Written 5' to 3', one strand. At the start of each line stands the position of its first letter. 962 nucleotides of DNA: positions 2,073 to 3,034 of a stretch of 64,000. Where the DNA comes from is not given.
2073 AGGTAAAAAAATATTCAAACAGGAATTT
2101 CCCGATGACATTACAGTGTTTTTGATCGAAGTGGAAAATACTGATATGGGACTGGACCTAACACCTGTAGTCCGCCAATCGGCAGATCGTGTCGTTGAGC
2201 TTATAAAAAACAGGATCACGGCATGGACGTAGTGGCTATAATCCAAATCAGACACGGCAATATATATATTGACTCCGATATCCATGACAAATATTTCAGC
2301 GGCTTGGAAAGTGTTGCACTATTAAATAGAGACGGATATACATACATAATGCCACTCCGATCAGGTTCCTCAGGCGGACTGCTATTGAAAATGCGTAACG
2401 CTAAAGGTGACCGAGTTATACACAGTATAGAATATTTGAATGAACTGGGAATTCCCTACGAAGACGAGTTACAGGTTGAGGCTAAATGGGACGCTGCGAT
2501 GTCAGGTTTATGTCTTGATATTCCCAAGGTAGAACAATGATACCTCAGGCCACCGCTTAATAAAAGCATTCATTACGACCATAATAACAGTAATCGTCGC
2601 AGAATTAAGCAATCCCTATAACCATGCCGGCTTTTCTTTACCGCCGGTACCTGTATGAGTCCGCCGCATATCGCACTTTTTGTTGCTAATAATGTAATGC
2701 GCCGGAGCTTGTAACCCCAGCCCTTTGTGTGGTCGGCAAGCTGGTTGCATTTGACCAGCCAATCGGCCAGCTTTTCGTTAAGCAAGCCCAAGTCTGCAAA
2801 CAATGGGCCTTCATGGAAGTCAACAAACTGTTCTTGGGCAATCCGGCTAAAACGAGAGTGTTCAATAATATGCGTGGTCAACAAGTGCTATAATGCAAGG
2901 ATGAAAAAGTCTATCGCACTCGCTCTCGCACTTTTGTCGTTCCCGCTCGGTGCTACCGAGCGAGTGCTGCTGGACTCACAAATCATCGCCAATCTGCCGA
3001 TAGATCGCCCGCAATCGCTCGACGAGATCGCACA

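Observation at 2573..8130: Degenerate chromosomal integron: broken intI, attI-like region and at least three cassettes with a conserved attC family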

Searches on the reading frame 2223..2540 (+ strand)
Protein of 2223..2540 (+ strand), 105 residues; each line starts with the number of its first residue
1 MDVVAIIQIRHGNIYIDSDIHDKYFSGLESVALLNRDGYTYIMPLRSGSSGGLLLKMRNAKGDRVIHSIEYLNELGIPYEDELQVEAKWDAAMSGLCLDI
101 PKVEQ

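Call 5: search_protein_families(library=pfam, proteins=[window:2223-2540:+], max_evalue=0.01)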
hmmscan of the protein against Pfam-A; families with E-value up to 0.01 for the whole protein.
window:2223-2540:+ (105 aa): 0 families

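Call 32: search_protein_families(library=pfam, proteins=[window:2223-2540:+], max_evalue=10)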
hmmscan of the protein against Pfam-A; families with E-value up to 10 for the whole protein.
window:2223-2540:+ (105 aa): 1 family
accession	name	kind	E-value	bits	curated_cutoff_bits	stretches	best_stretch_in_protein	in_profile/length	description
PF05833.16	NFACT_N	-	0.2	10.8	31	1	40-86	71-118/456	NFACT N-terminal and middle domains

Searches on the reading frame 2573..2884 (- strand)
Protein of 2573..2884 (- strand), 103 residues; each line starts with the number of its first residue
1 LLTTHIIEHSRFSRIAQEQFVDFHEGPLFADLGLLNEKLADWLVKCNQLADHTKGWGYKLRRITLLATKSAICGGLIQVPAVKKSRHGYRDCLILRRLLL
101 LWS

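Call 5: search_protein_families(library=pfam, proteins=[window:2573-2884:-], max_evalue=0.01)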
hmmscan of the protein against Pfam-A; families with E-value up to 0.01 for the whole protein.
window:2573-2884:- (103 aa): 0 families

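Call 7: search_protein_families(library=ncbifam, proteins=[window:2573-2884:-], max_evalue=0.01)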
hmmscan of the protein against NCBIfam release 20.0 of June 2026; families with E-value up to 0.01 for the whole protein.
window:2573-2884:- (103 aa): 0 families

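Call 31: search_dna_similar(query=window:2573-2884:-, collection=plasmids, mode=protein, max_evalue=0.001, max_rows=10)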
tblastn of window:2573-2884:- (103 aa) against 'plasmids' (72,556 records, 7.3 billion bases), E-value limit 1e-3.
Records with a match: 65; places in all: 77; records where one place covers at least 80% of the query: 0.
Best place of each record, by identity: <60% 65.
By first word of the organism name: Escherichia 60; Nitratiruptor 2; Nitrosophilus 1; Salmonella 1; Klebsiella 1.
By predicted mobility (MOB-suite, as given by PLSDB): conjugative 45; non-mobilizable 15; mobilizable 5.
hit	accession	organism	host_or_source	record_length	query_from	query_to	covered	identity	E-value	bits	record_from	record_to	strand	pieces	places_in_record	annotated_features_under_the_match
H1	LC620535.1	Escherichia coli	Sus scrofa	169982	10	91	80%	37.8%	7e-5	47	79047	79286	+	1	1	hypothetical protein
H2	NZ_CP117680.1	Escherichia albertii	whole organism,bird (unidentified ...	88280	19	78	58%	43.3%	5e-5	47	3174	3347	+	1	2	none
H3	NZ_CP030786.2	Escherichia albertii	stool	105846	11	52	41%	50.0%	7e-5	47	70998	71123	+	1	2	none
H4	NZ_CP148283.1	Escherichia coli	Dog,single cell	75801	11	52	41%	50.0%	1e-4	46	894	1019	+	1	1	none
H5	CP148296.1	Escherichia coli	Dog,single cell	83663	11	52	41%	50.0%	1e-4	46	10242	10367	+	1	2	none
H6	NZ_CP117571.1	Escherichia albertii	Grus grus,whole organism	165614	11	52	41%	50.0%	1e-4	46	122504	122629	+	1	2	integrase core domain-containing protein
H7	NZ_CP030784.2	Escherichia albertii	stool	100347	11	52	41%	50.0%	1e-4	46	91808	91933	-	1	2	integrase core domain-containing protein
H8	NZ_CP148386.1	Escherichia coli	Homo sapiens,single cell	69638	11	52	41%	50.0%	1e-4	46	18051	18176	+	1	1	none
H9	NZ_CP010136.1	Escherichia coli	dog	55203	11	52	41%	50.0%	1e-4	46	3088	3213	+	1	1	IS481 family transposase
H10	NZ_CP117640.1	Escherichia albertii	Grus grus,whole organism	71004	11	52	41%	50.0%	1e-4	46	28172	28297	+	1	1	IS481 family transposase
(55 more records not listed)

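Call 32: search_protein_families(library=pfam, proteins=[window:2573-2884:-], max_evalue=10)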
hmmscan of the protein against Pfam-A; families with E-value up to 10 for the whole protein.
window:2573-2884:- (103 aa): 0 families
